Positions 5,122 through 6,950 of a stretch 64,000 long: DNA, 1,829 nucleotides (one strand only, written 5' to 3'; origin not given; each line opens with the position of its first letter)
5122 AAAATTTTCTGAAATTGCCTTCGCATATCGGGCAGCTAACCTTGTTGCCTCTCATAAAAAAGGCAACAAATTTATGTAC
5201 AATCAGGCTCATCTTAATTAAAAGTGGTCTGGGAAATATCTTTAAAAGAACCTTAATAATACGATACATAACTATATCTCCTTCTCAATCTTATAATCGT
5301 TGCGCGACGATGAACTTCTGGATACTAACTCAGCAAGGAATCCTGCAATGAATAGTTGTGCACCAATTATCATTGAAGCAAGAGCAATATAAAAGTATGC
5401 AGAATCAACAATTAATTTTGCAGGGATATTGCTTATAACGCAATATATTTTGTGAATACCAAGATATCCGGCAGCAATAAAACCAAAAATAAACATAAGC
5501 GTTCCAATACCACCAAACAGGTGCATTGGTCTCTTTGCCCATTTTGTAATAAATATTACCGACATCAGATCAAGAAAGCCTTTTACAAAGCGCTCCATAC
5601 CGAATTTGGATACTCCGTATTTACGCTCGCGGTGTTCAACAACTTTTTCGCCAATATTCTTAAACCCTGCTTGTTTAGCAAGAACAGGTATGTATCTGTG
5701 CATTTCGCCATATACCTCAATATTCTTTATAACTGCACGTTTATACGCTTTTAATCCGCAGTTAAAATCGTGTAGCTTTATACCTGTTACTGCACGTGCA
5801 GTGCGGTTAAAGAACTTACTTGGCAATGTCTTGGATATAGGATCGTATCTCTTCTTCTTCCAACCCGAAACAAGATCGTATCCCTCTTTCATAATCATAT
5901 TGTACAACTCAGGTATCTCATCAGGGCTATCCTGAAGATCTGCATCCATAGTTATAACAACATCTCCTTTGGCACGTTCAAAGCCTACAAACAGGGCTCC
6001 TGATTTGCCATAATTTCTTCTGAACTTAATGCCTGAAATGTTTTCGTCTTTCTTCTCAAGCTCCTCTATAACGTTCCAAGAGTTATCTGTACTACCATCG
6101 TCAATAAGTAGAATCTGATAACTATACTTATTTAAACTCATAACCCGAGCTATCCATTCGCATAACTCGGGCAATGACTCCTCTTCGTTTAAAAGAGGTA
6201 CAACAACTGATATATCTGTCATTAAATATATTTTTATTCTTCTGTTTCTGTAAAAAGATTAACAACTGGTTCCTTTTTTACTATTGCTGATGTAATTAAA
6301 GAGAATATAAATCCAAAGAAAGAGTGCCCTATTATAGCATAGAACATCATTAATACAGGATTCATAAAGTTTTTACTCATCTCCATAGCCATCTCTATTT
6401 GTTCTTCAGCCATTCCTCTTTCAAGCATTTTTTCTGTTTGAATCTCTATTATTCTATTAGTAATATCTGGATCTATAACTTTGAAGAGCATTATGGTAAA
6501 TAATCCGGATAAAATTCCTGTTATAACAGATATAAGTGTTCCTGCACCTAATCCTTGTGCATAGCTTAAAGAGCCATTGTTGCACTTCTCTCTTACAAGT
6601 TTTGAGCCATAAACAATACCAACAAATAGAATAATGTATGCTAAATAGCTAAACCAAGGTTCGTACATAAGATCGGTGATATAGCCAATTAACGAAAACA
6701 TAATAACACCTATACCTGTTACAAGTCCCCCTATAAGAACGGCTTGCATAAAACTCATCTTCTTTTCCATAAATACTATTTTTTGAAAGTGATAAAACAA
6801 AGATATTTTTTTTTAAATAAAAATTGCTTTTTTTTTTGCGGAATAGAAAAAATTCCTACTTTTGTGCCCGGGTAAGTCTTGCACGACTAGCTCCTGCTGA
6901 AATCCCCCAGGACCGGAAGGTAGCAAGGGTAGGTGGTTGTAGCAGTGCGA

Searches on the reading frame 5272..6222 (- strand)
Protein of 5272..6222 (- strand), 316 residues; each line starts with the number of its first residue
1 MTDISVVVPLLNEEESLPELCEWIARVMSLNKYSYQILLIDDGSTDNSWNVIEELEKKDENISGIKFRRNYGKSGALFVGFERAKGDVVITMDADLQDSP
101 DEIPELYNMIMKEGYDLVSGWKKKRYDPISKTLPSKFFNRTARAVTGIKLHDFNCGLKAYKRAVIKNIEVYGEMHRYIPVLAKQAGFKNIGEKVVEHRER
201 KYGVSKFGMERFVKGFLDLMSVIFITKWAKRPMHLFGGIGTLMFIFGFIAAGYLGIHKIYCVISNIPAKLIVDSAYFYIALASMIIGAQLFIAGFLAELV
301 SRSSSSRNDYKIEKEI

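Call 19: search_protein_families(library=pfam, proteins=[window:5272-6222:-], max_evalue=0.001)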
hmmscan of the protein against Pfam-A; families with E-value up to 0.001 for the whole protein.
window:5272-6222:- (316 aa): 3 families
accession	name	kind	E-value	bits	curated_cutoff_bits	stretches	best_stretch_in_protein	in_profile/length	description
PF00535.33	Glycos_transf_2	-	3.2e-33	115.5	23.3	1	5-167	1-166/168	Glycosyl transferase family 2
PF10111.15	Glyco_tranf_2_2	-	2.9e-07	30.7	27.3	1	5-109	1-105/276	Glycosyltransferase like family 2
PF13641.12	Glyco_tranf_2_3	-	2.5e-05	24.8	27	1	4-122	3-123/230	Glycosyltransferase like family 2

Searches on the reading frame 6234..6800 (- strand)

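Call 19: search_protein_families(library=pfam, proteins=[window:6234-6800:-], max_evalue=0.001)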
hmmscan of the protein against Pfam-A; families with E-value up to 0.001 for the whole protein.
window:6234-6800:- (188 aa): 1 family
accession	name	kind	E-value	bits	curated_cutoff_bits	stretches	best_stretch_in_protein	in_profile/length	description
PF13858.11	DUF4199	-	6.3e-29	102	32.3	1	25-176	3-165/165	Protein of unknown function (DUF4199)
